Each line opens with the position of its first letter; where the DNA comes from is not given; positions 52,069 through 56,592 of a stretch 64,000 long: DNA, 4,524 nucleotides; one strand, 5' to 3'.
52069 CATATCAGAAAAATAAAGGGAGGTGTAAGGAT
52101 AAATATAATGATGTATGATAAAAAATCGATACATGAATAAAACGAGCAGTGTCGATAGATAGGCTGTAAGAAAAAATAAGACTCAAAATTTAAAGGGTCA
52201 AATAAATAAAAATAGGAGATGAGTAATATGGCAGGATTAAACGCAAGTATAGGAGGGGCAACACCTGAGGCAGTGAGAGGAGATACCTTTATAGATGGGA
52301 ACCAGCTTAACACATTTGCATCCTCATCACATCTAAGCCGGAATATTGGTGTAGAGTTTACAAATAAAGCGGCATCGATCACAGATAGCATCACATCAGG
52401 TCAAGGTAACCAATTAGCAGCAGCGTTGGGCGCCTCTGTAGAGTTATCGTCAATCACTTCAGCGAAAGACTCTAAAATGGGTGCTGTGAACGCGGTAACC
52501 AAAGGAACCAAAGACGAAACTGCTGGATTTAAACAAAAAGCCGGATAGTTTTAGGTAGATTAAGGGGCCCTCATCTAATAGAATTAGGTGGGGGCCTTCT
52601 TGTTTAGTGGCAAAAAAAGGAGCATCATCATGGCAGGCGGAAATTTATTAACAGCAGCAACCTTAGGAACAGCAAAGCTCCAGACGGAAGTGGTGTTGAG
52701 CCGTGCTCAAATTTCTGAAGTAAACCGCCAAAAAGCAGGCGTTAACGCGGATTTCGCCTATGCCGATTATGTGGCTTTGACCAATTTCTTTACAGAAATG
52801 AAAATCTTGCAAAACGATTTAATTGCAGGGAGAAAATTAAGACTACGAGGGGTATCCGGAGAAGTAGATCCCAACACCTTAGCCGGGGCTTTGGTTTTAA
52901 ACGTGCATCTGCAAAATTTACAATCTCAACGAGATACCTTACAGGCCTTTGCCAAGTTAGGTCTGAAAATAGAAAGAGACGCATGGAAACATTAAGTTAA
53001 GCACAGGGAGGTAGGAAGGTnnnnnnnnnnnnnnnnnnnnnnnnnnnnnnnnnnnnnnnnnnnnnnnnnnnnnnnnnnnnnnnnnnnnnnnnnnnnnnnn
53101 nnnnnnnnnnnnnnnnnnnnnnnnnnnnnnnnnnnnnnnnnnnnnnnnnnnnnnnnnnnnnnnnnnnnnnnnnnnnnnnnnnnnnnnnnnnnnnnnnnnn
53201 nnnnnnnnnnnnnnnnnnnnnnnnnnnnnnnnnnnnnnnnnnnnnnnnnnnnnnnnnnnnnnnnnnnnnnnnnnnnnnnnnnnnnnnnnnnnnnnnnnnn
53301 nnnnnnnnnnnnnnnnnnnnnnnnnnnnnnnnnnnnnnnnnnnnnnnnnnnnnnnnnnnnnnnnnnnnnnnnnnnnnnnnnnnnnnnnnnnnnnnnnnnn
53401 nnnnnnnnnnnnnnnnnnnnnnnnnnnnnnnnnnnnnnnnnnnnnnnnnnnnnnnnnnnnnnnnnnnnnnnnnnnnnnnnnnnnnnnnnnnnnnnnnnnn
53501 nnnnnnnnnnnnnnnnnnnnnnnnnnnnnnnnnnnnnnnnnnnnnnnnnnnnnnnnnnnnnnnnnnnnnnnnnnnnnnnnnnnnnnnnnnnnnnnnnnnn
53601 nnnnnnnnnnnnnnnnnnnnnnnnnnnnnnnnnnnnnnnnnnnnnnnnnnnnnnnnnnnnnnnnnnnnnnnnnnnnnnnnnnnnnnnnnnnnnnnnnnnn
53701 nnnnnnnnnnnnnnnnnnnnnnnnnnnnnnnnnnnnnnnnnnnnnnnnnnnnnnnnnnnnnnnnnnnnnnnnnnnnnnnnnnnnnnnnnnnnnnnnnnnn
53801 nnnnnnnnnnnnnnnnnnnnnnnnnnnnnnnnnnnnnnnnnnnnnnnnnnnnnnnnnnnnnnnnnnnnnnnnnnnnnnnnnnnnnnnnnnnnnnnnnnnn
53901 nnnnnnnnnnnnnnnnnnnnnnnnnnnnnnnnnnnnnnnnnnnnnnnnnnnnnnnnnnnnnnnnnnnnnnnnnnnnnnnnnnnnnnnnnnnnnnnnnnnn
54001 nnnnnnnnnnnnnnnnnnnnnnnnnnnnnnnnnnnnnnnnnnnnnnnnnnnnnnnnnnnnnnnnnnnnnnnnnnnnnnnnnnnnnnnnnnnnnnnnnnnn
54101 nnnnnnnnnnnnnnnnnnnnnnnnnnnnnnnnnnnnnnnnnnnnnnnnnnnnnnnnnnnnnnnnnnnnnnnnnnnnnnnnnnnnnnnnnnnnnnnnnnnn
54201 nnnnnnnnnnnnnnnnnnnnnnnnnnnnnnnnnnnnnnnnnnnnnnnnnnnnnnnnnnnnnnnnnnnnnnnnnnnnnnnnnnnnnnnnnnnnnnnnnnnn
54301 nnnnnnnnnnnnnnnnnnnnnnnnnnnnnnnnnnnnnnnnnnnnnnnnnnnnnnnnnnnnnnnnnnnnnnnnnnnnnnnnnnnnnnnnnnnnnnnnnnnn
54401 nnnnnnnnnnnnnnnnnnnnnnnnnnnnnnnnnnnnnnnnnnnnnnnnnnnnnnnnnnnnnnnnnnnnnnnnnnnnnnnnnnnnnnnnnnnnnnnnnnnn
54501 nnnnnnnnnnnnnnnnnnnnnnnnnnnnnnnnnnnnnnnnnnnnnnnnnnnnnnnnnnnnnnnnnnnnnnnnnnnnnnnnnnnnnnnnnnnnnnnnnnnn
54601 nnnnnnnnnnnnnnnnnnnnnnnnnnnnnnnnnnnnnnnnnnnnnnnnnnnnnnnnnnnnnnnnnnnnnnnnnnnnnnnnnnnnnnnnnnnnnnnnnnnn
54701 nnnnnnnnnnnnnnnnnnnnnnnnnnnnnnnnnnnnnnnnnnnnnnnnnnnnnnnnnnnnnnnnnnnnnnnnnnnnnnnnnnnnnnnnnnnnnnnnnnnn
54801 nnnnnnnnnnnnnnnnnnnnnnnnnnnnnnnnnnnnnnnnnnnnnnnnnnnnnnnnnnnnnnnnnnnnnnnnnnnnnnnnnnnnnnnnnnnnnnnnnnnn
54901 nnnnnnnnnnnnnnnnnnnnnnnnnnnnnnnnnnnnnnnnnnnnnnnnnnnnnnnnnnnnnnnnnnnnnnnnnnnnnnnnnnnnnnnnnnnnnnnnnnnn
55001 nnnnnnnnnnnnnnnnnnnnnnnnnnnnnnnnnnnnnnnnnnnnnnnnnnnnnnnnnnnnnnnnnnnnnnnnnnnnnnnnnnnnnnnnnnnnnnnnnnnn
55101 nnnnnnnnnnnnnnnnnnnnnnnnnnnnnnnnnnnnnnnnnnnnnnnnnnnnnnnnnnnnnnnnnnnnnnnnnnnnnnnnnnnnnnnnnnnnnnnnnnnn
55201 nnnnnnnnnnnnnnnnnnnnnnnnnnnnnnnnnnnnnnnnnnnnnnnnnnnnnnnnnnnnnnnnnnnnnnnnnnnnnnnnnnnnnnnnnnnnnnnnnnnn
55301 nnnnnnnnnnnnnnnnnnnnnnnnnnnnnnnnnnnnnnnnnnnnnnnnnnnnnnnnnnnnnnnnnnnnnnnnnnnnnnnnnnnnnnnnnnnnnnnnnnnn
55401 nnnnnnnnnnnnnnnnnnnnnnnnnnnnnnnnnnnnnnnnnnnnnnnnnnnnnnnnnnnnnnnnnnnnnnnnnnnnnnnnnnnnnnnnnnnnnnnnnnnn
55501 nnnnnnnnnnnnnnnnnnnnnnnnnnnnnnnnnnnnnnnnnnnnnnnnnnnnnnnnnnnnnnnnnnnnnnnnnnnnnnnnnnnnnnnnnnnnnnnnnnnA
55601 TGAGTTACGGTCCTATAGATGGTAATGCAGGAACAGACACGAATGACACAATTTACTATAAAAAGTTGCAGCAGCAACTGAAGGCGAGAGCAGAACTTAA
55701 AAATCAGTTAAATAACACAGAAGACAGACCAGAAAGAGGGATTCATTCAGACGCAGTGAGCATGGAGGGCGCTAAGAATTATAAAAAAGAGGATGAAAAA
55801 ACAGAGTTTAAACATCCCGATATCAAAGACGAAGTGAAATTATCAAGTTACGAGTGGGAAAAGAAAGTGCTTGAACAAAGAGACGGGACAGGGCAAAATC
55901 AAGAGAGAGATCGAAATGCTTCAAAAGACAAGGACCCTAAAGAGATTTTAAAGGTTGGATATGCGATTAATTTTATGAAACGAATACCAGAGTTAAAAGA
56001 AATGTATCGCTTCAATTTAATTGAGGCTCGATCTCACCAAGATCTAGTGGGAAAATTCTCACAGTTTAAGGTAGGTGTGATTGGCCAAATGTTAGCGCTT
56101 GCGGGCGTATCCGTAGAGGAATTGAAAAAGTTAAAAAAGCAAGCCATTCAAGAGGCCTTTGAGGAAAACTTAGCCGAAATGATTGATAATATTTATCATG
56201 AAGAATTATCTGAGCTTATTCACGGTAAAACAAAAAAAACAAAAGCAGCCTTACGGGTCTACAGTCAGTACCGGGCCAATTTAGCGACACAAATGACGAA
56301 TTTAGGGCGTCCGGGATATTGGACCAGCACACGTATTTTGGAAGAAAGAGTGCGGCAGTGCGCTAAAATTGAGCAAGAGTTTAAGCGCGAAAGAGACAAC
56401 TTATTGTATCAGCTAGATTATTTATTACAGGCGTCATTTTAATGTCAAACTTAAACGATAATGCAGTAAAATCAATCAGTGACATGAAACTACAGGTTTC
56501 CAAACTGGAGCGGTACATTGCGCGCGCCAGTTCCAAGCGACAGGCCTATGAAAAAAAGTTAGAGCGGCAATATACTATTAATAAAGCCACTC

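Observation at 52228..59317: Seven-gene operon: six unassignable hydrophilic proteins followed by a FlgE/FlgG-family protein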

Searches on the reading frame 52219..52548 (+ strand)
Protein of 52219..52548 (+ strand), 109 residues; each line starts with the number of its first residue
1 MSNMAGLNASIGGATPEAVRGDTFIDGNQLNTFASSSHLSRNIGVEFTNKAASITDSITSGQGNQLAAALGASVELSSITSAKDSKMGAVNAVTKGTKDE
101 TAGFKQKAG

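Call 4: search_protein_families(library=pfam, proteins=[window:52219-52548:+], max_evalue=1)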
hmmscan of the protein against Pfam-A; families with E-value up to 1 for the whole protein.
window:52219-52548:+ (109 aa): 1 family
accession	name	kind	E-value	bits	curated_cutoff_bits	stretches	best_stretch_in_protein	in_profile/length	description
PF19576.4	Acyltransf_2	-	0.16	11.3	27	1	23-96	183-255/266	Acyltransferase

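Call 7: search_protein_families(library=ncbifam, proteins=[window:52219-52548:+], max_evalue=1)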
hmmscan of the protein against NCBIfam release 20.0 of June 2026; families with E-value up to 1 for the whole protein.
window:52219-52548:+ (109 aa): 0 families

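Call 69: search_solved_structures(query=A9, max_evalue=10)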
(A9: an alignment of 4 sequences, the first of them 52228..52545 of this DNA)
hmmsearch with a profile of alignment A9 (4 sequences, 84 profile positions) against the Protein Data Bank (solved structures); distinct sequences matched with E-value up to 10: 3.
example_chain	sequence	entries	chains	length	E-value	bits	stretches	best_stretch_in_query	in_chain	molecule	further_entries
9c7s_H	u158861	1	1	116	0.3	14.8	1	38-70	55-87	Fab COV-3891 heavy chain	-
4m8n_A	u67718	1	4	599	0.61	13.9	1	41-72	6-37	PlexinC1 Intracellular Region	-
4m8m_A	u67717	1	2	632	0.92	13.3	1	42-72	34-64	GCN4 coiled-coil fused zebrafish PlexinC1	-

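Call 77: search_protein_families(library=phrogs, proteins=[window:52228-52548:+], max_evalue=0.1)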
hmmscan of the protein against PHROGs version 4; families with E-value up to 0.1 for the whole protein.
window:52228-52548:+ (106 aa): 0 families

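Call 112: list_cluster_members(proteins=[window:52228-52548:+, window:52630-52995:+, P0003, window:55600-56442:+, window:56442-56660:+, P0001, P0005, window:9063-9677:+, window:208-873:+])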
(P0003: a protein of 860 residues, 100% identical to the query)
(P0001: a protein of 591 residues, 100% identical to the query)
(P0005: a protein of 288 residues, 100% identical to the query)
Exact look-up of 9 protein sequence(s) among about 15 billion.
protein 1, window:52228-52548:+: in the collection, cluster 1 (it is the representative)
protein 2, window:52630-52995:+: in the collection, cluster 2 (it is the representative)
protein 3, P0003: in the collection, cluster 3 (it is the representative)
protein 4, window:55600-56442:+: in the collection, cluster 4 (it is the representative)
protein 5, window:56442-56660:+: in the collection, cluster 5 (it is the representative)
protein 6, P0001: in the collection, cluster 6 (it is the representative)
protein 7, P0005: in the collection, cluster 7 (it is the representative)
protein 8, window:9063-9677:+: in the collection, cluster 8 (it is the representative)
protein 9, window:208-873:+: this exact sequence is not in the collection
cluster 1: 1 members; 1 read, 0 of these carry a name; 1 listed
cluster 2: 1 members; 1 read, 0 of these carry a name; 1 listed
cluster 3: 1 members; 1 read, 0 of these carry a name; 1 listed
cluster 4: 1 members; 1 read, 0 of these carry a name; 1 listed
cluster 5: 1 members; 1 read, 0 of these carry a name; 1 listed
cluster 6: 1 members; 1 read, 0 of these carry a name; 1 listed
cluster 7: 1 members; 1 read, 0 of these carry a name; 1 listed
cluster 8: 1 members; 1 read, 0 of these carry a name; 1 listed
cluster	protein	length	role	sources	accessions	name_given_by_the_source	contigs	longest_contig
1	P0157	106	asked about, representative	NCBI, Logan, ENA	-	-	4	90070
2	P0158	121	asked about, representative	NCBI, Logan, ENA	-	-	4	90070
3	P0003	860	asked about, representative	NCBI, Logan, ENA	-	-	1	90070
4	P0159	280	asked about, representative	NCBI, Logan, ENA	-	-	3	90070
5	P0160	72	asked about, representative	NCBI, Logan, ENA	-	-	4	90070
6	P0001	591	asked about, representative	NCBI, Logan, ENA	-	-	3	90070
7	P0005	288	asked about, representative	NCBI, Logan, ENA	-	-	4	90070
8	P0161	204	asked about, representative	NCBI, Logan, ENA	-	-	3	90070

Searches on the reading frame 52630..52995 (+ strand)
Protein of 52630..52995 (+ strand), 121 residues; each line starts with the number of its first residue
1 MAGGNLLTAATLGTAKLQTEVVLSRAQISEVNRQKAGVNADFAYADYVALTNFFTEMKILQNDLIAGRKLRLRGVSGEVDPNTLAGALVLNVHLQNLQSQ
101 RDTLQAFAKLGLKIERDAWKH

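Call 4: search_protein_families(library=pfam, proteins=[window:52630-52995:+], max_evalue=1)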
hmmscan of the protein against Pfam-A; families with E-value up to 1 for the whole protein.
window:52630-52995:+ (121 aa): 0 families

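Call 7: search_protein_families(library=ncbifam, proteins=[window:52630-52995:+], max_evalue=1)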
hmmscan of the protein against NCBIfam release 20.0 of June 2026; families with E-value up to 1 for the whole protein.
window:52630-52995:+ (121 aa): 1 family
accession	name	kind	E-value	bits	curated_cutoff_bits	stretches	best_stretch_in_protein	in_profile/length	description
NF041153.1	organophos_OPH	equivalog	0.061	12.4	500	1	5-91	265-353/365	organophosphate hydrolase OPH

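Call 68: search_solved_structures(query=A10, max_evalue=10)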
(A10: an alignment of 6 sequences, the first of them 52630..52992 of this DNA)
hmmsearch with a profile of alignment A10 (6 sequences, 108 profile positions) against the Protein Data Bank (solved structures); distinct sequences matched with E-value up to 10: 6.
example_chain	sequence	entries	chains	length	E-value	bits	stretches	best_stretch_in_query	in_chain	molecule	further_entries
5o8o_A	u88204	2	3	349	0.44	13.6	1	24-82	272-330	Mitochondrial import receptor subunit tom40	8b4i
8k20_C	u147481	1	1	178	1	12.5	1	33-79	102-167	At4g34412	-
2ajq_A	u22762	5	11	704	1.6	11.8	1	12-79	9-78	T7 DNA polymerase | DNA-directed DNA polymerase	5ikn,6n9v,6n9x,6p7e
1zyq_A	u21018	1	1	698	2.1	11.5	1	13-79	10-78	DNA polymerase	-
1skr_A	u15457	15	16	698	2.1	11.5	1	13-79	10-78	DNA polymerase | DNA-directed DNA polymerase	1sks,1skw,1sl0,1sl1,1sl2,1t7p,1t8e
6n7w_H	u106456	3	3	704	2.1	11.4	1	13-79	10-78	DNA-directed DNA polymerase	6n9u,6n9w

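Call 77: search_protein_families(library=phrogs, proteins=[window:52630-52995:+], max_evalue=0.1)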
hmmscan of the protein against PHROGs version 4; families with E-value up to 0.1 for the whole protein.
window:52630-52995:+ (121 aa): 0 families

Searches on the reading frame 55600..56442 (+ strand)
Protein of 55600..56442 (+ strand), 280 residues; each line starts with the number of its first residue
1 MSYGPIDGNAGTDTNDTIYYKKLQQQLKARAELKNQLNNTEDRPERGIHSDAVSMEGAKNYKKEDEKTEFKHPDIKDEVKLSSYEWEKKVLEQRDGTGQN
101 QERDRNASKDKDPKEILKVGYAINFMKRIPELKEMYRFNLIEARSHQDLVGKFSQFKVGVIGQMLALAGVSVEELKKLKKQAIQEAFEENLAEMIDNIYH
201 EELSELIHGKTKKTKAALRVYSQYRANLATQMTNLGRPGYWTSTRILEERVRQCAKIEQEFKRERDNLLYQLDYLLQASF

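Call 4: search_protein_families(library=pfam, proteins=[window:55600-56442:+], max_evalue=1)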
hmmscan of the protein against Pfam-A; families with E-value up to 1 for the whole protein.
window:55600-56442:+ (280 aa): 2 families
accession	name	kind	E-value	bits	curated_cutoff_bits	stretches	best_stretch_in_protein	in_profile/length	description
PF10544.15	T5orf172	-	0.079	13.9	20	1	108-145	7-34/101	T5orf172 domain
PF17000.10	Asp5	-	0.27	11.9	25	1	232-247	34-49/71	Accessory secretory protein Sec, Asp5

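Call 7: search_protein_families(library=ncbifam, proteins=[window:55600-56442:+], max_evalue=1)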
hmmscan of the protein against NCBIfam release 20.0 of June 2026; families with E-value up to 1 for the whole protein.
window:55600-56442:+ (280 aa): 0 families

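Call 32: search_solved_structures(query=A3, max_evalue=10)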
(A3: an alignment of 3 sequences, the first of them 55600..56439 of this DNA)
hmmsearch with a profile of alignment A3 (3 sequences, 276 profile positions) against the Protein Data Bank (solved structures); distinct sequences matched with E-value up to 10: 3.
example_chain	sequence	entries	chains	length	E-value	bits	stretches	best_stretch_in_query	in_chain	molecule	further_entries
9td2_A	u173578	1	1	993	0.85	12.1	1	234-273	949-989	Integrin alpha-IIb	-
9tlv_A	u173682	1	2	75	0.91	12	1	77-130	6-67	Sc-apCC-2-MCL-1-3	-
1leh_A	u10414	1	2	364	0.93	12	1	207-264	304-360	LEUCINE DEHYDROGENASE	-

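Call 38: find_related_loci(query=A3, collection=metagenome_contigs, flank=10000)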
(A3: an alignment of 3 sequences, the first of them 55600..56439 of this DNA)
Query A3 (280 aa) in metagenome_contigs; peptide patterns used: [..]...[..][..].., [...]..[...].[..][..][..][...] (x = any residue, [..] = any of these).
600 stretches matched a pattern (row limit reached: there are more); 2 encode a relative of the query (tblastn E <= 1e-3); 2 distinct loci.
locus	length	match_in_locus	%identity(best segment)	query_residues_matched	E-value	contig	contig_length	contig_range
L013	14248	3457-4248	35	4-277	2e-50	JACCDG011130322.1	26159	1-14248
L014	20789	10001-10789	36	6-274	8e-50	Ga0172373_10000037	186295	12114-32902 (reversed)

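Call 42: search_protein_families(library=pfam, proteins=[L014:2054-2629:-, L014:2660-3136:-, L014:3593-4444:-, L014:4576-6033:+, L014:13180-13527:+, L014:13603-14598:+, L014:14848-16365:+, L014:16356-17828:+, L014:17825-18469:+, L014:18466-19440:+], max_evalue=0.01)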
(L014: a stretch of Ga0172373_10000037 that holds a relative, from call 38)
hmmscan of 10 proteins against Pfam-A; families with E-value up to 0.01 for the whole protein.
L014:2054-2629:- (191 aa): 1 family
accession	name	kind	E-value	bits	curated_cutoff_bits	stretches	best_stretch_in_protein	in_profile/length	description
PF18962.6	Por_Secre_tail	-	0.0037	17.9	27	0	100-187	1-73/75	Secretion system C-terminal sorting domain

L014:2660-3136:- (158 aa): 4 families
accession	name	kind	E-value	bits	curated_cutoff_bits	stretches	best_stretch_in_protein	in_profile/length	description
PF02367.23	TsaE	-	4.8e-27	94.9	26.6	1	8-126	4-121/128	Threonylcarbamoyl adenosine biosynthesis protein TsaE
PF00910.28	RNA_helicase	-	0.0036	18.2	21.5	1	28-82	1-63/105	RNA helicase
PF00004.35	AAA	-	0.0044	17.9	21.2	1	28-55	1-28/131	ATPase family associated with various cellular activities (AAA)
PF14532.12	Sigma54_activ_2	-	0.0078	16.9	25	0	12-48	8-44/138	Sigma-54 interaction domain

L014:3593-4444:- (283 aa): 1 family
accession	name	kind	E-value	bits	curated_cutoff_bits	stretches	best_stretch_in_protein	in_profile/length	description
PF00809.28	Pterin_bind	-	8.6e-78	261.8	25.5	1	23-261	1-244/244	Pterin binding enzyme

L014:4576-6033:+ (485 aa): 4 families
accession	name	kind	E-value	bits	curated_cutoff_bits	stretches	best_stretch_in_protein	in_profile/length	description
PF02878.22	PGM_PMM_I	-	2.4e-31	108.7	22.5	1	6-140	3-132/138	Phosphoglucomutase/phosphomannomutase, alpha/beta/alpha domain I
PF02879.22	PGM_PMM_II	-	1.7e-16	61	29.3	1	177-271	8-103/103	Phosphoglucomutase/phosphomannomutase, alpha/beta/alpha domain II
PF02880.22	PGM_PMM_III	-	2.2e-15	57.2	20.7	1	276-384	2-108/115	Phosphoglucomutase/phosphomannomutase, alpha/beta/alpha domain III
PF00408.26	PGM_PMM_IV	-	1.2e-10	41.7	23.1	1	435-479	22-66/68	Phosphoglucomutase/phosphomannomutase, C-terminal domain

L014:13180-13527:+ (115 aa): 1 family
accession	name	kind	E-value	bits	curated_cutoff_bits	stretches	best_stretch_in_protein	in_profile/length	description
PF05221.23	AdoHcyase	-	5.4e-63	213.3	25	1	11-115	2-106/299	S-adenosyl-L-homocysteine hydrolase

L014:13603-14598:+ (331 aa): 8 families
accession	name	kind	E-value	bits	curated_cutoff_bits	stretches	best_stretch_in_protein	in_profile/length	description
PF00670.27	AdoHcyase_NAD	-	1.6e-81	272.6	27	1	91-253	1-162/162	S-adenosyl-L-homocysteine hydrolase, NAD binding domain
PF05221.23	AdoHcyase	-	1.4e-69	235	25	1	1-330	134-299/299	S-adenosyl-L-homocysteine hydrolase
PF02826.25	2-Hacid_dh_C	-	3.1e-11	43.4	25.1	1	104-201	27-128/178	D-isomer specific 2-hydroxyacid dehydrogenase, NAD binding domain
PF07991.19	KARI_N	-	4.6e-06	26.7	20.6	1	111-174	2-66/165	Acetohydroxy acid isomeroreductase, NADPH-binding domain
PF13241.12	NAD_binding_7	-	0.00013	23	22.1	1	111-199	5-91/104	Putative NAD(P)-binding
PF02882.25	THF_DHG_CYH_C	-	0.00049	19.9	27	1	105-215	28-121/160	Tetrahydrofolate dehydrogenase/cyclohydrolase, NAD(P)-binding domain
PF02254.24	TrkA_N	-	0.00083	20.1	23.8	1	116-159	1-44/116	TrkA-N domain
PF00208.27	ELFV_dehydrog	-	0.0015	18.8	23.4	1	93-162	12-79/241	Glutamate/Leucine/Phenylalanine/Valine dehydrogenase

L014:14848-16365:+ (505 aa): 1 family
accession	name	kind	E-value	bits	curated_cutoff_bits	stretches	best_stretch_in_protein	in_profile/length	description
PF01425.27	Amidase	-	5.5e-161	537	27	1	43-484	2-445/445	Amidase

L014:16356-17828:+ (490 aa): 2 families
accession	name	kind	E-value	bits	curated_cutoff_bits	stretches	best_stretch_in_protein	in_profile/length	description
PF02934.20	GatB_N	-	3.2e-123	410.8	23.4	1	11-298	1-276/277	GatB/GatE catalytic domain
PF02637.23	GatB_Yqey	-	2e-47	161.2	27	1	339-487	2-148/148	GatB domain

L014:17825-18469:+ (214 aa): 1 family
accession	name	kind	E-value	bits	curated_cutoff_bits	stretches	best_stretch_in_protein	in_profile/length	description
PF02308.21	MgtC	-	1.1e-36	126.2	31.4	1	17-135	3-119/121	MgtC family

L014:18466-19440:+ (324 aa): 2 families
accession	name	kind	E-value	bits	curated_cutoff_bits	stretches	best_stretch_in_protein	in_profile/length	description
PF04166.17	PdxA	-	4.6e-91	305.6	27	1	41-318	8-285/286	Pyridoxal phosphate biosynthetic protein PdxA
PF00180.25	Iso_dh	-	0.0026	17.5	27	0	293-321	275-303/348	Isocitrate/isopropylmalate dehydrogenase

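Call 43: search_protein_families(library=pfam, proteins=[L013:6439-8049:-, L013:8109-9209:-, L013:9104-9994:-, L013:10087-10446:+, L013:10450-10932:+, L013:10932-11297:+, L013:11577-12053:+], max_evalue=0.01)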
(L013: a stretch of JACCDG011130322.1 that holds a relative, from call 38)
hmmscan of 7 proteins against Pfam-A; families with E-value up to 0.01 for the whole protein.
L013:6439-8049:- (536 aa): 3 families
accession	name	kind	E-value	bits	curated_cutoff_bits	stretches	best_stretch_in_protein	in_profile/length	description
PF04326.19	SLFN_AlbA_2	-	3.4e-13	50.6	25.3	1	15-131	1-116/118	Schlafen, AlbA_2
PF13749.12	HATPase_c_4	-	5.5e-11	42.8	26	1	307-376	11-83/89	Putative ATP-dependent DNA helicase recG C-terminal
PF09339.16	HTH_IclR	-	0.0042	17.3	22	0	480-519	8-46/52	IclR helix-turn-helix domain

L013:8109-9209:- (366 aa): 1 family
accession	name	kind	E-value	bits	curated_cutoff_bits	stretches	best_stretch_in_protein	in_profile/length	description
PF16269.10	DUF4922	-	6.5e-14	52.5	23.6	1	92-217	31-145/146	Domain of unknown function (DUF4922)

L013:9104-9994:- (296 aa): 4 families
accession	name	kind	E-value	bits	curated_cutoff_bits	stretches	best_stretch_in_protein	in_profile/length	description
PF01795.25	Methyltransf_5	-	5.9e-87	292.4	27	1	6-295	3-308/309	MraW methylase family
PF13847.12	Methyltransf_31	-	0.00016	21.8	27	0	46-87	26-69/145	Methyltransferase domain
PF08242.18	Methyltransf_12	-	0.0038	18.4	30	0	205-240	71-98/98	Methyltransferase domain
PF13649.12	Methyltransf_25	-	0.0097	17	27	0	35-85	9-59/97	Methyltransferase domain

L013:10087-10446:+ (119 aa): 1 family
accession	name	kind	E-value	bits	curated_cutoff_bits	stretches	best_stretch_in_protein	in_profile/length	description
PF01250.22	Ribosomal_S6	-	5.8e-24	84.5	27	1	3-91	1-89/90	Ribosomal protein S6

L013:10450-10932:+ (160 aa): 2 families
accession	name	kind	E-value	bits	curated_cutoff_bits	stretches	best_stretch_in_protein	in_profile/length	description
PF00436.31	SSB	-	5e-23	81.6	26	1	4-102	1-103/104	Single-strand binding protein family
PF01336.31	tRNA_anti-codon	-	0.0019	18.5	27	1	46-96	25-73/75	OB-fold nucleic acid binding domain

L013:10932-11297:+ (121 aa): 2 families
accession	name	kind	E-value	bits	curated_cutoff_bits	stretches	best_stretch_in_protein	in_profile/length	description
PF00436.31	SSB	-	5.3e-34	116.8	26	1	3-101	2-104/104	Single-strand binding protein family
PF22657.2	SSB_1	-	0.0024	18.5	27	1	3-62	1-55/91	Another single-strand binding protein family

L013:11577-12053:+ (158 aa): 2 families
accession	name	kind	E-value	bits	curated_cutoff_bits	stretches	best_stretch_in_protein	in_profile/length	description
PF03948.19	Ribosomal_L9_C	-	8.5e-24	84.3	23.2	1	66-149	1-85/86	Ribosomal protein L9, C-terminal domain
PF01281.25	Ribosomal_L9_N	-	3.5e-18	65.3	20.7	1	4-50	1-47/47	Ribosomal protein L9, N-terminal domain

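Call 77: search_protein_families(library=phrogs, proteins=[window:55600-56442:+], max_evalue=0.1)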
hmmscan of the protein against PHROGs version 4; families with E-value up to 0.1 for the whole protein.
window:55600-56442:+ (280 aa): 0 families

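Call 111: search_protein_families(library=pfam, proteins=[L014:6343-6594:+], max_evalue=0.1)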
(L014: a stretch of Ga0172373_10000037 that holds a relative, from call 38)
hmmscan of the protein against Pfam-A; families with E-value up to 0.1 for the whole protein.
L014:6343-6594:+ (84 aa): 0 families
